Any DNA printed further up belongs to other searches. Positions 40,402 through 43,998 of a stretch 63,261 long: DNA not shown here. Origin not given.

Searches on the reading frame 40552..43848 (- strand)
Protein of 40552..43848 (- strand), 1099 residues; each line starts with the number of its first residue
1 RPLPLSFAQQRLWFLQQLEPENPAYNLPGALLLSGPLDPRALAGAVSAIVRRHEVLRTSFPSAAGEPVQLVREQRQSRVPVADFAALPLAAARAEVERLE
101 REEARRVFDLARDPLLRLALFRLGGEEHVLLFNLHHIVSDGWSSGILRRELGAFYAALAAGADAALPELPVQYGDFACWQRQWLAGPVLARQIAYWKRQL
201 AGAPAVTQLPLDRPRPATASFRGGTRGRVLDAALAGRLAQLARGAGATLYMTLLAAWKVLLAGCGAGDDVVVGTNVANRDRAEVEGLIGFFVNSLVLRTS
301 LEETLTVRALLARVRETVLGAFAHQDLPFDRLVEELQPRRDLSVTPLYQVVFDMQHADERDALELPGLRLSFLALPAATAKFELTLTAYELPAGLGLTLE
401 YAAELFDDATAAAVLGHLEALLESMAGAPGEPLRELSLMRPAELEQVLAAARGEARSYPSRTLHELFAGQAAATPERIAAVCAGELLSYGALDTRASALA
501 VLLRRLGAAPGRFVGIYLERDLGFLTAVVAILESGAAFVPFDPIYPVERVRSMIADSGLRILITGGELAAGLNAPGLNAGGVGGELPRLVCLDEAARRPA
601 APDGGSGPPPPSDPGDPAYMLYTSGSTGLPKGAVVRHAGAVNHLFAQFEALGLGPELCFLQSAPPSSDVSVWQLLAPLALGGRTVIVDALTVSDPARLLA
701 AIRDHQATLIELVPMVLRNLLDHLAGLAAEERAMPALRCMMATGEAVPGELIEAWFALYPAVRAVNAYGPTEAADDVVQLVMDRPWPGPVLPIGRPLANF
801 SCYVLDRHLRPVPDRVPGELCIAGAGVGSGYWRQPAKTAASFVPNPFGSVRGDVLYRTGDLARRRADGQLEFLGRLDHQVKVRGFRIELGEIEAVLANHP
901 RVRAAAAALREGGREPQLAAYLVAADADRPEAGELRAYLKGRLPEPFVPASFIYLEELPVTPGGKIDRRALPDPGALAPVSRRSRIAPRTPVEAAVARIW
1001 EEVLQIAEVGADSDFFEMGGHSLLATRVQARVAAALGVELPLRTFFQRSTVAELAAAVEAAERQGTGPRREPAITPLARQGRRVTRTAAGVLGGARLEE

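Call 7: search_protein_families(library=pfam, proteins=[window:40552-43848:-], max_evalue=0.001)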
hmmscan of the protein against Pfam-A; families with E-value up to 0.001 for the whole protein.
window:40552-43848:- (1099 aa): 4 families
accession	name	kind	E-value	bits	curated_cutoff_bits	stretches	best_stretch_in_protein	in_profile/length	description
PF00668.25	Condensation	-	1.4e-103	347.5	30.6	1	3-447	5-455/456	Condensation domain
PF00501.34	AMP-binding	-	1.3e-78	265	29.9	1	468-832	2-384/384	AMP-binding enzyme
PF00550.31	PP-binding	-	5e-16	59.1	20.8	1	995-1058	2-67/67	Phosphopantetheine attachment site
PF13193.12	AMP-binding_C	-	7.1e-07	30.5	24.5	1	891-965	1-76/76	AMP-binding enzyme C-terminal domain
